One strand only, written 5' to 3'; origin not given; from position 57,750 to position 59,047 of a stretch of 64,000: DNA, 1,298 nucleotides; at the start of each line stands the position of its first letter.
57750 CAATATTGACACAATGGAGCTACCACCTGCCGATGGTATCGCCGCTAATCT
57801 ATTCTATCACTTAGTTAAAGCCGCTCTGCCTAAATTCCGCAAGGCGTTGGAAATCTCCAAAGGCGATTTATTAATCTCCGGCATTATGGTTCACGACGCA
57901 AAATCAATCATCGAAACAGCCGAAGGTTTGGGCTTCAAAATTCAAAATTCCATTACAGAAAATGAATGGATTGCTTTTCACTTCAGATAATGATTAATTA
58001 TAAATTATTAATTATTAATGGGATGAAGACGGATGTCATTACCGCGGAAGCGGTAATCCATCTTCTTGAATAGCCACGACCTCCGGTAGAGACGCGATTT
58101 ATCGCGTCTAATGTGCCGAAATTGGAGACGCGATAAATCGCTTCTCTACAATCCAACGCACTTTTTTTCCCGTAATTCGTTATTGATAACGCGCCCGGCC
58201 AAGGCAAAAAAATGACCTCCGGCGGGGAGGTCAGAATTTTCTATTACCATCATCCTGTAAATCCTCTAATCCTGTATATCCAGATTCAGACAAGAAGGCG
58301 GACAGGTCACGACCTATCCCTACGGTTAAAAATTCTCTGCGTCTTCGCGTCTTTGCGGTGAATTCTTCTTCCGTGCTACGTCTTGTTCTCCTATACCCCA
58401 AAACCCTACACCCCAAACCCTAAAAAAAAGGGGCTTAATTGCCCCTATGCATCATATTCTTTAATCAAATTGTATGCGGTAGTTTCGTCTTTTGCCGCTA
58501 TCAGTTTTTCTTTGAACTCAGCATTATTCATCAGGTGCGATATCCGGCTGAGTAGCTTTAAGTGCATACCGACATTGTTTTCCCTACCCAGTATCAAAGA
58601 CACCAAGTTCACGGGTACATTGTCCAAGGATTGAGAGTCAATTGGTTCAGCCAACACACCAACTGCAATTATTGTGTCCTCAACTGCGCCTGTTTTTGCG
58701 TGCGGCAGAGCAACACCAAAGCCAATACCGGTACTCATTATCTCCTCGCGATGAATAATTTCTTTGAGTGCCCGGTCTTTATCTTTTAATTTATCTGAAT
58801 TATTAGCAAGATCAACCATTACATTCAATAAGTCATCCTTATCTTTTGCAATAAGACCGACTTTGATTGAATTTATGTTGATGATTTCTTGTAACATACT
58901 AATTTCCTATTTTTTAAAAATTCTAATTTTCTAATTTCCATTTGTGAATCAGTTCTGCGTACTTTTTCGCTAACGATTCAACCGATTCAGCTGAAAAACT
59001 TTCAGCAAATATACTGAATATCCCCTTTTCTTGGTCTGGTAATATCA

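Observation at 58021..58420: GC-rich, highly structured 400-bp intergenic block between convergent genes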

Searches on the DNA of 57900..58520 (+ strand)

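Call 7: search_rna_families(source=window, start=57900, end=58520, threshold=evalue, max_evalue=10, show_alignments=3)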
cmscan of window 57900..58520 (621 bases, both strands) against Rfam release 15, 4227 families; matches with E-value up to 10: 11.
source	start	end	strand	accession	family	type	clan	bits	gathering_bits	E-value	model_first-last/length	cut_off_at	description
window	58084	58150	-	RF04248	MIR7486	Gene; miRNA;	-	23.5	67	0.12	1-87/87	no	MIR7486 microRNA precursor family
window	58085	58151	+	RF04248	MIR7486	Gene; miRNA;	-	21.5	67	0.38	1-87/87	no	MIR7486 microRNA precursor family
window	58085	58153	+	RF04295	mir-329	Gene; miRNA;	CL00149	18.7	76.8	0.36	1-80/80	no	mir-329 microRNA precursor family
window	57924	58008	-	RF02324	TtnuHACA17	Gene; snRNA; snoRNA; HACA-box;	-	18.4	100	8.7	1-118/118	no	Tetrahymena snoRNA TtnuHACA17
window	58208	58243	-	RF01388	isrD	Gene; sRNA;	-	18.2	37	0.56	1-51/51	no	isrD Hfq binding RNA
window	58085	58153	-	RF03710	mir-1451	Gene; miRNA;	-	17.9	85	5.4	1-92/92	no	mir-1451 microRNA precursor family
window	58422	58493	+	RF02420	Bp1_162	Gene; sRNA;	-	17.1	50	4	1-100/100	no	Burkholderia sRNA Bp1_Cand612_SIPHT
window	58026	58102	+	RF02748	FtrB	Gene; sRNA;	-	16.2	66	6.9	1-115/115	no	Francisella sRNA B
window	57984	58035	+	RF00268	snoZ7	Gene; snRNA; snoRNA; CD-box;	CL00057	16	43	6.2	1-78/78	no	Small nucleolar RNA snoZ7/snoR77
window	57908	57990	-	RF00333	snoZ157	Gene; snRNA; snoRNA; CD-box;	CL00063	15.9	55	4.6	1-100/100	no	Small nucleolar RNA Z157/R69/R10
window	58089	58109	-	RF01460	rliH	Gene; sRNA;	-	9.6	100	3.2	395-415/429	no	Listeria sRNA rliH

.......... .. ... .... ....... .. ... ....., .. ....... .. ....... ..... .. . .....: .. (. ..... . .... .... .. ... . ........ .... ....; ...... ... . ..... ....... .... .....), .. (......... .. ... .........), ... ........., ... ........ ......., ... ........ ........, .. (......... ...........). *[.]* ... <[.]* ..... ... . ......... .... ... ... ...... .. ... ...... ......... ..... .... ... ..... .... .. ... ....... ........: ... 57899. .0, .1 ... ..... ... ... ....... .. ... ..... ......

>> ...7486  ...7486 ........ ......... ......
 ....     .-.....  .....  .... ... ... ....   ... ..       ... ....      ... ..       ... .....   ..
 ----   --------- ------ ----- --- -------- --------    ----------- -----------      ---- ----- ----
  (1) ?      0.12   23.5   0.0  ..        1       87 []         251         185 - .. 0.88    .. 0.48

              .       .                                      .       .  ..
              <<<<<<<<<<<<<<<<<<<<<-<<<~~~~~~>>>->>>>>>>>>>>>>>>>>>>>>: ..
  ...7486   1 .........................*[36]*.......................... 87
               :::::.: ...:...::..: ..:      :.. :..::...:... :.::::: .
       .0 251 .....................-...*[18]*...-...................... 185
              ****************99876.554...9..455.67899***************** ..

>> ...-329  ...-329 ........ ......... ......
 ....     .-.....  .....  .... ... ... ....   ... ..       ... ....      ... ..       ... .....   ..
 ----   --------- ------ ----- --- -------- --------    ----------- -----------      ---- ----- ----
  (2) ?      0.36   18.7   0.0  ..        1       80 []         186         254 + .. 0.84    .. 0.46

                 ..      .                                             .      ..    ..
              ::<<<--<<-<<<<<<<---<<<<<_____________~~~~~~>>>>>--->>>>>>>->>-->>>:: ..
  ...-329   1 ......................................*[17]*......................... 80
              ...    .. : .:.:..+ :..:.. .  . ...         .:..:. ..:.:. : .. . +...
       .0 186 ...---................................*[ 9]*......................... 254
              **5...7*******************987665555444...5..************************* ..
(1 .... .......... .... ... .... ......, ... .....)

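Call 67: search_dna_similar(query=window:57991-58444:+, collection=plasmids, mode=distant, max_evalue=0.01, max_rows=25)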
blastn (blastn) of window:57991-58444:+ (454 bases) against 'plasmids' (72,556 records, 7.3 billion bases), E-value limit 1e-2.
Records with a match: 2; places in all: 2; records where one place covers at least 80% of the query: 0.
Best place of each record, by identity: 90-95% 1; 80-90% 1.
By first word of the organism name: Dolichospermum 1; Anabaena 1.
By predicted mobility (MOB-suite, as given by PLSDB): non-mobilizable 2.
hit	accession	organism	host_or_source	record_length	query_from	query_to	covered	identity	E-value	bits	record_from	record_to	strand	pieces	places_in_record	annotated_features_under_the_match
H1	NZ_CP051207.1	Dolichospermum flos-aquae CCAP 1403/13F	cell culture,freshwater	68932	260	303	10%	90.9%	4e-7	63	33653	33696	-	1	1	none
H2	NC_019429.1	Anabaena sp. 90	-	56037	260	304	10%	86.7%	7e-5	55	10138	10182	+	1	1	none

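Call 68: search_dna_similar(query=window:57991-58444:+, collection=phages, mode=distant, max_evalue=0.01, max_rows=15)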
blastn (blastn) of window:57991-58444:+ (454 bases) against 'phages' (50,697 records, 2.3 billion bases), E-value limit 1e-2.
No match.

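Call 69: get_annotated_region(hit=H1, flank=600)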
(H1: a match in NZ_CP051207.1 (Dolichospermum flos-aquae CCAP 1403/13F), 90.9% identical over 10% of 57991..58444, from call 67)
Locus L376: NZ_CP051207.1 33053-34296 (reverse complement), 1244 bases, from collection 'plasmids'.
description: Dolichospermum flos-aquae CCAP 1403/13F plasmid pAfl69, complete sequence
organism: Dolichospermum flos-aquae CCAP 1403/13F (NCBI taxid 315271)
taxonomy: Bacteria; Cyanobacteriota; Cyanophyceae; Nostocales; Aphanizomenonaceae; Dolichospermum; Dolichospermum flos-aquae; Dolichospermum flos-aquae CCAP 1403/13F
host: -; source: cell culture,freshwater; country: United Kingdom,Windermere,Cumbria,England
typing (MOB-suite, as given by PLSDB): non-mobilizable; replicon rep_cluster_345
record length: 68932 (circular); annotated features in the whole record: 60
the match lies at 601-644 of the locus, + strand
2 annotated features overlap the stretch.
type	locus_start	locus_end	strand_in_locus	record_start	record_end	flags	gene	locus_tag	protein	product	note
CDS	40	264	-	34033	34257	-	-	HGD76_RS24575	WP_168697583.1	hypothetical protein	-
CDS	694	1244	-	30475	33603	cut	-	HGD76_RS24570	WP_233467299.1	DNA methyltransferase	-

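Call 77: search_dna_similar(query=window:58082-58153:+, collection=plasmids, mode=distant, max_evalue=1, max_rows=30)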
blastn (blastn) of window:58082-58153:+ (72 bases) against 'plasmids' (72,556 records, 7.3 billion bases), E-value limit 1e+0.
Records with a match: 8; places in all: 12; records where one place covers at least 80% of the query: 0.
Best place of each record, by identity: >=99% 1; 95-99% 3; 90-95% 3; 80-90% 1.
By first word of the organism name: Nostoc 6; Calothrix 1; Kovacikia 1.
By predicted mobility (MOB-suite, as given by PLSDB): conjugative 5; non-mobilizable 3.
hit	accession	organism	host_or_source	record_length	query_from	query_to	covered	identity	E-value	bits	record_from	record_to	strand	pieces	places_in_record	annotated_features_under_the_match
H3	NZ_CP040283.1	Nostoc sp. C057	Phaeoceros,pure culture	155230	32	70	54%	84.6%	1e-1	42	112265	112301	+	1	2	none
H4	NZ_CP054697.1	Nostoc edaphicum CCNP1411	-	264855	41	70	42%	90.3%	5e-1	40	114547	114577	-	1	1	none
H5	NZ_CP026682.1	Nostoc sp. 'Peltigera membranacea cyanobiont' N6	Lichen thallus,Peltigera membranacea ...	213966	44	70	38%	92.9%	5e-1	39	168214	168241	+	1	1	none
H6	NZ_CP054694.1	Nostoc edaphicum CCNP1411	-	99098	45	71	38%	92.9%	5e-1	39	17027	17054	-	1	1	none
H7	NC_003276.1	Nostoc sp. PCC 7120 = FACHB-418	-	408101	5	28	33%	100.0%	1e-2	45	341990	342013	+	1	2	none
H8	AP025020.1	Calothrix sp. PCC 7716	-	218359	5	28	33%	95.8%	5e-1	40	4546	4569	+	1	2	none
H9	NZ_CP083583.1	Kovacikia minuta CCNUW1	cell culture,fresh water lake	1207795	5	28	33%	95.8%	5e-1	40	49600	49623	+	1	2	record has no annotation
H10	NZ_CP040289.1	Nostoc sp. C057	Phaeoceros,pure culture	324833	5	28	33%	95.8%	5e-1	40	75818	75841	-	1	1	none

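Call 78: search_dna_similar(query=window:58324-58422:+, collection=plasmids, mode=distant, max_evalue=1, max_rows=20)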
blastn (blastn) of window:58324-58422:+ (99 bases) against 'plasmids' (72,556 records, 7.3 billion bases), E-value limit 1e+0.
Records with a match: 1; places in all: 1; records where one place covers at least 80% of the query: 0.
Best place of each record, by identity: 80-90% 1.
By first word of the organism name: Calothrix 1.
By predicted mobility (MOB-suite, as given by PLSDB): non-mobilizable 1.
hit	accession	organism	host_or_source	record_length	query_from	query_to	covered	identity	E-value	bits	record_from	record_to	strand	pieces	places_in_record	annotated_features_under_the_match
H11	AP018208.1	Calothrix brevissima NIES-22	-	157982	60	98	39%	85.0%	8e-1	39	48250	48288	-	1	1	polymorphic membrane protein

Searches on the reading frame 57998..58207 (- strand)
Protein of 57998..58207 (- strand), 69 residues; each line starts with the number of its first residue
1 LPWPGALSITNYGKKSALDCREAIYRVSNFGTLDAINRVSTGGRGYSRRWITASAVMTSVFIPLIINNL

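Call 10: search_protein_families(library=pfam, proteins=[window:57998-58207:-], max_evalue=0.01)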
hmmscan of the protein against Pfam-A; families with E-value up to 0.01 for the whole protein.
window:57998-58207:- (69 aa): 0 families

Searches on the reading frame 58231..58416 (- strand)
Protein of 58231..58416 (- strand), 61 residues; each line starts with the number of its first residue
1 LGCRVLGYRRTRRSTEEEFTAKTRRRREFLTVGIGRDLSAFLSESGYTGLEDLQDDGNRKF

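Call 10: search_protein_families(library=pfam, proteins=[window:58231-58416:-], max_evalue=0.01)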
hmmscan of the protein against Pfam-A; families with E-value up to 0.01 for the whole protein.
window:58231-58416:- (61 aa): 0 families

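Call 66: find_homologous_proteins(query=window:58234-58416:-, max_evalue=10)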
Query seq(61 aa): no candidate shares three 5-residue words with the query. No homologue found.

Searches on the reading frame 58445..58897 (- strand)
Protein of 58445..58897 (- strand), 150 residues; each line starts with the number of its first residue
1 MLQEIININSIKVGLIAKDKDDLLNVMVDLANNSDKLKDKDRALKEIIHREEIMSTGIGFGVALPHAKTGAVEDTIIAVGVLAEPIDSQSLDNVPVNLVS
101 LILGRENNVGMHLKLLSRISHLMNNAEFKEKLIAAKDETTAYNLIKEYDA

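Call 10: search_protein_families(library=pfam, proteins=[window:58445-58897:-], max_evalue=0.01)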
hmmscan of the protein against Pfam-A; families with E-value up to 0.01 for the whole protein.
window:58445-58897:- (150 aa): 1 family
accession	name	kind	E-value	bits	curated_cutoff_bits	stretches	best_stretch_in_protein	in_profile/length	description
PF00359.27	PTS_EIIA_2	-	3.5e-35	121.5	27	1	5-147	2-143/144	Phosphoenolpyruvate-dependent sugar phosphotransferase system, EIIA 2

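Call 23: find_homologous_proteins(query=window:58445-58897:-, max_evalue=1e-30)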
Query window:58445-58897:- (150 aa): 18 proteins with E <= 1e-30 among 45 candidates.
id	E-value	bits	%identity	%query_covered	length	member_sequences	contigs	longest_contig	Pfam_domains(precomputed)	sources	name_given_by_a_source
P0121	4.5e-87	307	100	100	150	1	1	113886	PF00359.28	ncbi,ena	ncbi:MAG: PTS sugar transporter subunit IIA [bacterium]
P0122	1.2e-85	302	99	100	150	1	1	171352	PF00359.28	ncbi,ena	-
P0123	2.5e-83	295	97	100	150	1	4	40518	PF00359.28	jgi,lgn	jgi:fructose-specific phosphotransferase system IIA component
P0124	6.7e-83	293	96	100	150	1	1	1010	PF00359.28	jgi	jgi:fructose-specific phosphotransferase system IIA component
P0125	1.1e-82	293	95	100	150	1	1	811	PF00359.28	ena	-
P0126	2.0e-79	282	93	100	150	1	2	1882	PF00359.28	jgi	-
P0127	2.6e-78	278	90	100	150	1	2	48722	PF00359.28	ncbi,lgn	-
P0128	5.8e-74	264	84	100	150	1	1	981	PF00359.28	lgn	-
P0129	1.1e-73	263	84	100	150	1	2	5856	PF00359.28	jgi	jgi:fructose-specific phosphotransferase system IIA component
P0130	5.1e-73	261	83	100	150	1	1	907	PF00359.28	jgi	jgi:fructose-specific phosphotransferase system IIA component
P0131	5.1e-73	261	85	100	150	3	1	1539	PF00359.28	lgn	-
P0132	8.8e-43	163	92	58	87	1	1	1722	PF00359.28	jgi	jgi:fructose PTS system EIIBC or EIIC component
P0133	3.7e-41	158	52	99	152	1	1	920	PF00359.28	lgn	-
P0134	8.0e-35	138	45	99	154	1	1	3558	PF00359.28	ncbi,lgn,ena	-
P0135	1.4e-33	134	49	94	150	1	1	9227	PF00359.28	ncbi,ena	-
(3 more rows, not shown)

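Call 38: find_encoding_contigs(protein=P0123, flank=3000, max_places=3)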
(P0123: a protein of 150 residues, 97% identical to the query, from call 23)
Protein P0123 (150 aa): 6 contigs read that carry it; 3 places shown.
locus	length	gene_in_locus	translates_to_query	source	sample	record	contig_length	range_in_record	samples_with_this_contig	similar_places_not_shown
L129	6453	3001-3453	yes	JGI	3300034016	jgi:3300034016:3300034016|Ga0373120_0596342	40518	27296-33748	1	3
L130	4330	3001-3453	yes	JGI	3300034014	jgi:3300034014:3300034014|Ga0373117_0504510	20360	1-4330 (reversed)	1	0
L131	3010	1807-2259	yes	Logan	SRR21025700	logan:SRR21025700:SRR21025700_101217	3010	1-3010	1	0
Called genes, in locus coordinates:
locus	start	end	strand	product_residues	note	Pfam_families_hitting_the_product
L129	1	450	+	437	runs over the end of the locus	PF02550:AcetylCoA_hydro, PF13336:AcetylCoA_hyd_C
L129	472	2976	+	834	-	PF00483:NTP_transferase, PF25084:LbH_EIF2B, PF00132:Hexapep (weak), PF25087:GMPPB_C, PF02878:PGM_PMM_I, PF02879:PGM_PMM_II (weak), PF02880:PGM_PMM_III (weak)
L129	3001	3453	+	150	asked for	PF00359:PTS_EIIA_2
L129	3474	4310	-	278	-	PF06325:PrmA, PF13847:Methyltransf_31 (faint)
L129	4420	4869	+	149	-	PF13419:HAD_2 (weak), PF00702:Hydrolase (weak), PF08282:Hydrolase_3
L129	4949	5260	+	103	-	PF12732:YtxH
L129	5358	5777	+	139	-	PF06103:DUF948 (faint)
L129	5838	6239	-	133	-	-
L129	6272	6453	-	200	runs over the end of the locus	PF01725:Ham1p_like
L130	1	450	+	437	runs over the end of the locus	PF02550:AcetylCoA_hydro, PF13336:AcetylCoA_hyd_C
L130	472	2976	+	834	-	PF00483:NTP_transferase, PF25084:LbH_EIF2B, PF00132:Hexapep (weak), PF25087:GMPPB_C, PF02878:PGM_PMM_I, PF02879:PGM_PMM_II (weak), PF02880:PGM_PMM_III (weak)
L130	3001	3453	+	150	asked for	PF00359:PTS_EIIA_2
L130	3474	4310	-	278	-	PF06325:PrmA, PF13847:Methyltransf_31 (faint)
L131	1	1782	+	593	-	?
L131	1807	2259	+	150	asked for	PF00359:PTS_EIIA_2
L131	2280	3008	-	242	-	?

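Call 39: find_encoding_contigs(protein=P0127, flank=3000, max_places=3)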
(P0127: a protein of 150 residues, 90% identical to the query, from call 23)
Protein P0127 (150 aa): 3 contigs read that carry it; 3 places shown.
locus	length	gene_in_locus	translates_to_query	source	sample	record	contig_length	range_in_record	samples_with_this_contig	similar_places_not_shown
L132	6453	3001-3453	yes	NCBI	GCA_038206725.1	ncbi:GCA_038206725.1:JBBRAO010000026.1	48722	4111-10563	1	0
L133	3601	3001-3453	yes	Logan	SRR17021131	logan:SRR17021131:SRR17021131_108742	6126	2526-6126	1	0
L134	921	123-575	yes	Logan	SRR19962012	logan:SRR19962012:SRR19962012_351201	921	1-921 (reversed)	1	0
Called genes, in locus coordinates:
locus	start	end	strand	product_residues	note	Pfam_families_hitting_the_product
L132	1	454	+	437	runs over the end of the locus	PF02550:AcetylCoA_hydro, PF13336:AcetylCoA_hyd_C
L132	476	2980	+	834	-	PF00483:NTP_transferase, PF25084:LbH_EIF2B, PF00132:Hexapep (weak), PF25087:GMPPB_C, PF02878:PGM_PMM_I, PF02879:PGM_PMM_II (weak), PF02880:PGM_PMM_III (weak)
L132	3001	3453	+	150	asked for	PF00359:PTS_EIIA_2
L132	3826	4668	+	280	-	PF00092:VWA, PF13519:VWA_2, PF25106:VWA_4 (weak)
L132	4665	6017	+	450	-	PF03781:FGE-sulfatase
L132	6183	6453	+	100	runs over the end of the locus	PF10543:ORF6N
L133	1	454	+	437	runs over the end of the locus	PF02550:AcetylCoA_hydro, PF13336:AcetylCoA_hyd_C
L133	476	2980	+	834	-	PF00483:NTP_transferase, PF25084:LbH_EIF2B, PF00132:Hexapep (weak), PF25087:GMPPB_C, PF02878:PGM_PMM_I, PF02879:PGM_PMM_II (weak), PF02880:PGM_PMM_III (weak)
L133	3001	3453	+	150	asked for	PF00359:PTS_EIIA_2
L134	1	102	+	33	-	?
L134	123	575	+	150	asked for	PF00359:PTS_EIIA_2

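Call 40: find_encoding_contigs(protein=P0129, flank=3000, max_places=3)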
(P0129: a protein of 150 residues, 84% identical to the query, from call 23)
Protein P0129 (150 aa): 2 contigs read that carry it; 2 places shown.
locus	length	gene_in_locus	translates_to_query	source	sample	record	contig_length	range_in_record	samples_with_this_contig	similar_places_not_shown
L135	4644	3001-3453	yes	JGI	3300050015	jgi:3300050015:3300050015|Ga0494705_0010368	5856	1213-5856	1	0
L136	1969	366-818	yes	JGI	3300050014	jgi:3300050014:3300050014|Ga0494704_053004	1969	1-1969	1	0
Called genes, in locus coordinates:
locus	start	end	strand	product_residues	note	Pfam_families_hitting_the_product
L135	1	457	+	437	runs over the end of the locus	PF02550:AcetylCoA_hydro, PF13336:AcetylCoA_hyd_C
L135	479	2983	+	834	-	PF00483:NTP_transferase, PF25084:LbH_EIF2B, PF00132:Hexapep (weak), PF25087:GMPPB_C, PF02878:PGM_PMM_I, PF02879:PGM_PMM_II, PF02880:PGM_PMM_III (weak)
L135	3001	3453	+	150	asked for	PF00359:PTS_EIIA_2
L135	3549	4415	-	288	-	PF18962:Por_Secre_tail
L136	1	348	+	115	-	?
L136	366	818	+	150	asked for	PF00359:PTS_EIIA_2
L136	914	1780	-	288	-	PF18962:Por_Secre_tail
